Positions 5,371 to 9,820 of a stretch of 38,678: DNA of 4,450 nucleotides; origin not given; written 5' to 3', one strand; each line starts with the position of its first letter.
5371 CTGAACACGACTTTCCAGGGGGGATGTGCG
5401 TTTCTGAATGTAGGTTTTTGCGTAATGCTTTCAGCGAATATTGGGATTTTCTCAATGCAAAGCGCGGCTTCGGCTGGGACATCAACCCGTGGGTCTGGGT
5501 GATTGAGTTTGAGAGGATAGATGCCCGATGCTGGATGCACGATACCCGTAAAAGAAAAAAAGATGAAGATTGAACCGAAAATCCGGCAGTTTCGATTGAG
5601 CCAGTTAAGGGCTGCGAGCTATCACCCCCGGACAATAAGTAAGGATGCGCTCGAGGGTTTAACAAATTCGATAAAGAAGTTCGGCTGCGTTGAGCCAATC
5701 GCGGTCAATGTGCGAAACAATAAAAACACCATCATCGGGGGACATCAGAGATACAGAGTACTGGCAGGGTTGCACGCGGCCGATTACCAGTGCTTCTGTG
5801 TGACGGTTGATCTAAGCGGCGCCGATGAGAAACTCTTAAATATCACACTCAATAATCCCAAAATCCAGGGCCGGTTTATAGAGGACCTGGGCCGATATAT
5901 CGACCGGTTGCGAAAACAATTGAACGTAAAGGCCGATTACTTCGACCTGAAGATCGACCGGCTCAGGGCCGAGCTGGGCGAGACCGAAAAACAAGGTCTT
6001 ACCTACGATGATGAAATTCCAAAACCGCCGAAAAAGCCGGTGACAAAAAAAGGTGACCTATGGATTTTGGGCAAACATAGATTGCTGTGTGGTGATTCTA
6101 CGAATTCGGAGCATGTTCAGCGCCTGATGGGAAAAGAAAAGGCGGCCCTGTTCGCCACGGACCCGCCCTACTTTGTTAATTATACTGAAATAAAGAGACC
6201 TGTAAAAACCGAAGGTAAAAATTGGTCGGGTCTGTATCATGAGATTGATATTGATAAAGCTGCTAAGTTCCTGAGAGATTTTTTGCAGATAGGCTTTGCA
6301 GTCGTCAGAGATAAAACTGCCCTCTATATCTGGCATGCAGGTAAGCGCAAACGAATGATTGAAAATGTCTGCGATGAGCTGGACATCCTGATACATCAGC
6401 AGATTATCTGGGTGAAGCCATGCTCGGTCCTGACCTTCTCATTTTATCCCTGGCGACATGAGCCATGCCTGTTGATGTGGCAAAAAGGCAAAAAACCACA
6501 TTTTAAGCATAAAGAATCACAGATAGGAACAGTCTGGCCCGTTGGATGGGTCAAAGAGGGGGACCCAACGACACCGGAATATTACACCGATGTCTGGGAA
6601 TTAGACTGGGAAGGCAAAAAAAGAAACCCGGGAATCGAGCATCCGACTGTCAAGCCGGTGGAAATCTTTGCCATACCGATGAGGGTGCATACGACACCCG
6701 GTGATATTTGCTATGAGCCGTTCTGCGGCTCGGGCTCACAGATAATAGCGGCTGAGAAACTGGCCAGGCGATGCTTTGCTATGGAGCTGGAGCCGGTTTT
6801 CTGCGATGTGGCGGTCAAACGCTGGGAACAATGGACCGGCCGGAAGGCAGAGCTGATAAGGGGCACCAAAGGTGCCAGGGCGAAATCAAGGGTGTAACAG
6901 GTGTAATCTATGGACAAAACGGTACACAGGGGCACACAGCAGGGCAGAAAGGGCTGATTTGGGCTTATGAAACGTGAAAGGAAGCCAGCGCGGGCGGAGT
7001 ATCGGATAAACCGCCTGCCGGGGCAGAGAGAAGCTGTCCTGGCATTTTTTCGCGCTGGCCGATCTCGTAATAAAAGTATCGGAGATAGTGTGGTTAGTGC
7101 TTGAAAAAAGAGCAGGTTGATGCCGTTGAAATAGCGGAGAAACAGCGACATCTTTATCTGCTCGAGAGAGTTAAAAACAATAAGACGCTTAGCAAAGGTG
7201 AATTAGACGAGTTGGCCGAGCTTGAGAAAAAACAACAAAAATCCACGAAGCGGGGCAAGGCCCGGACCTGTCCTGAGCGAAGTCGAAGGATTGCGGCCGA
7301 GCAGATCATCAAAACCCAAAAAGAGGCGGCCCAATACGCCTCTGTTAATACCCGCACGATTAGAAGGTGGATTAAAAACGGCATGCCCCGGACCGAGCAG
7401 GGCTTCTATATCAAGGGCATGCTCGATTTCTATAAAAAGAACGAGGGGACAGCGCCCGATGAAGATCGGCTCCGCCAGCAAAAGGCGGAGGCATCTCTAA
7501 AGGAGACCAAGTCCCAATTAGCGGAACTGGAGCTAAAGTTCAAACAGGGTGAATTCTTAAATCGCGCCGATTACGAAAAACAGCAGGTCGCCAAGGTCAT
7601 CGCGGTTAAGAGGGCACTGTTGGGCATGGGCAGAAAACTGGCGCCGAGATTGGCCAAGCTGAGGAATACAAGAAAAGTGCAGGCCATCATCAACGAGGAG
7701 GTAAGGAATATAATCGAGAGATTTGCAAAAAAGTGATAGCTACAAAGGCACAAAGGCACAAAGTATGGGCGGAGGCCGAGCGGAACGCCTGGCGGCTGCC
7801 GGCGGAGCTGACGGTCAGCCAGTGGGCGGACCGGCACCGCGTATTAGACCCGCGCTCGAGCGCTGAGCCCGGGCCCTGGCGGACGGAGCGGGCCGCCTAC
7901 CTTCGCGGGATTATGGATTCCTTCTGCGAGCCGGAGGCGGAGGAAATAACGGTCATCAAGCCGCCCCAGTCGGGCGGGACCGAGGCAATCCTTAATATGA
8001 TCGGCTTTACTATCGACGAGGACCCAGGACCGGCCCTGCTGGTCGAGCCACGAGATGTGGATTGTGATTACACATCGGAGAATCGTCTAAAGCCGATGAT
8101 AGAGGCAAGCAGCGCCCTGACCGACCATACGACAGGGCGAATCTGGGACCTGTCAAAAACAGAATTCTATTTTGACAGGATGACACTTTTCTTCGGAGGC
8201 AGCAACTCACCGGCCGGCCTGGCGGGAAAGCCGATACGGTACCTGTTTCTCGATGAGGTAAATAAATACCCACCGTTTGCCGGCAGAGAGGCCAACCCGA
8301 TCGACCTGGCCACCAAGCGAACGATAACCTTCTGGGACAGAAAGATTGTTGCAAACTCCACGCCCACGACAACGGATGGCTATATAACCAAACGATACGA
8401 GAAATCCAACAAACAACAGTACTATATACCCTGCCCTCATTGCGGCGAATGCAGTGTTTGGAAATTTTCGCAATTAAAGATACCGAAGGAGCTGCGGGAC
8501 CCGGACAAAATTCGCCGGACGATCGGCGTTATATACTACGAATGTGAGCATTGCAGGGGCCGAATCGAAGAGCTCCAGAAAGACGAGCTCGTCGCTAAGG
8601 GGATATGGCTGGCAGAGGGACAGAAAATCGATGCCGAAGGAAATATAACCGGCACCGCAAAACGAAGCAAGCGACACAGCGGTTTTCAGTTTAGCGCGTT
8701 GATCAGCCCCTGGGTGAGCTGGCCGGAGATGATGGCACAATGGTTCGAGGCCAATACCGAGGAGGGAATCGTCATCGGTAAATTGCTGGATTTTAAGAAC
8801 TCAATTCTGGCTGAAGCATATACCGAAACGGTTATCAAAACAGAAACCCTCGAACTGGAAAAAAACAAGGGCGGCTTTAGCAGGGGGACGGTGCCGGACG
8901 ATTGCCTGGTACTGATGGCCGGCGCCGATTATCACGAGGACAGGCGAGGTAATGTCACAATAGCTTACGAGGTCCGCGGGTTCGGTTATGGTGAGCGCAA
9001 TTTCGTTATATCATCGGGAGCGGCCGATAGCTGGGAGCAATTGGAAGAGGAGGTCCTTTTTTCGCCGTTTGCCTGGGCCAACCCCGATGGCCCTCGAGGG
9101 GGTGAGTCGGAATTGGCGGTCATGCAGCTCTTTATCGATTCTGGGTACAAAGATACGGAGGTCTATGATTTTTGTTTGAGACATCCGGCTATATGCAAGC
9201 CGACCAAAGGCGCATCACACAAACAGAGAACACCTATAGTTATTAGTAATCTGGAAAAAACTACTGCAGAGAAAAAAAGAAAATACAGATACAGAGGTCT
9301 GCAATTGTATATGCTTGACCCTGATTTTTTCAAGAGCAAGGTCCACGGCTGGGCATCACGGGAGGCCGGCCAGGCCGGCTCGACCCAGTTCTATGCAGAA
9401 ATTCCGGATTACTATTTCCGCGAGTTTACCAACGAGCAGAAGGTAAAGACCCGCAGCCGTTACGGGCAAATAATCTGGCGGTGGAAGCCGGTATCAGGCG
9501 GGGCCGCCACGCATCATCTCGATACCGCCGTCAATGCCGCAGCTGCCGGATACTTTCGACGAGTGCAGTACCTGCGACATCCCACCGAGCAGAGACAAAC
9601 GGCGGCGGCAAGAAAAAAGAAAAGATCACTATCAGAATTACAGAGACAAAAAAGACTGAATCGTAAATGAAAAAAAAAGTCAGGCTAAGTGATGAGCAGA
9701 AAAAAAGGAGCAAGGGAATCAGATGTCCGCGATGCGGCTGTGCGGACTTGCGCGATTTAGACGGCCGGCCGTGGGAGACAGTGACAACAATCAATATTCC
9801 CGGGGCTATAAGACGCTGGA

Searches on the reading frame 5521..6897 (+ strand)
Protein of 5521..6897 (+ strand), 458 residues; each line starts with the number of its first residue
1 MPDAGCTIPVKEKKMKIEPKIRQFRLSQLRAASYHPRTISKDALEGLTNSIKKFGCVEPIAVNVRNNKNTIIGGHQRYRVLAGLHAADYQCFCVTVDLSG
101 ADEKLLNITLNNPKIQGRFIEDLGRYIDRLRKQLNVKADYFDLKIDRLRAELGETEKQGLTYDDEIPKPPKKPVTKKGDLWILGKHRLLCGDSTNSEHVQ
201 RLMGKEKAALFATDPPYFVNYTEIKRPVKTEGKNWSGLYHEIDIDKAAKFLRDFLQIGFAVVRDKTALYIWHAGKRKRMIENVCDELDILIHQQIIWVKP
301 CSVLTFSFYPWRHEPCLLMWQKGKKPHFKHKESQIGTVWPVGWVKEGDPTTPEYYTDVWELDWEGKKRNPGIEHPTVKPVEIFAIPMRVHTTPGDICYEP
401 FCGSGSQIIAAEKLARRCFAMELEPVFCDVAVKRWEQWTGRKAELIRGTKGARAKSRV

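Call 90: search_protein_families(library=pfam, proteins=[window:5521-6897:+], max_evalue=0.001)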
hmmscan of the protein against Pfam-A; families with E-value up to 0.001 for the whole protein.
window:5521-6897:+ (458 aa): 2 families
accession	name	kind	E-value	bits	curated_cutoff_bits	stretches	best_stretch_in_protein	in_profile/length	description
PF01555.25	N6_N4_Mtase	-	3.5e-20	73.4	26.7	1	210-432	3-220/221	DNA methylase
PF02195.25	ParB_N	-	2.1e-07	31.3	26.3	1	21-80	3-64/95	ParB N-terminal domain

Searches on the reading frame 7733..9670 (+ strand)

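Call 90: search_protein_families(library=pfam, proteins=[window:7733-9670:+], max_evalue=0.001)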
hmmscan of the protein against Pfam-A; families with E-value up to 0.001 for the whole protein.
window:7733-9670:+ (645 aa): 2 families
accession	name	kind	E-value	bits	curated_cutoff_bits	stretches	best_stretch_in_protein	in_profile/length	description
PF05876.18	GpA_ATPase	-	2.6e-64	217.7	25.6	1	43-292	1-247/247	Phage terminase large subunit gpA, ATPase domain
PF20454.4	GpA_nuclease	-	2.1e-42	145.8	22.5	1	315-612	1-290/294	Terminase large subunit gpA, endonuclease domain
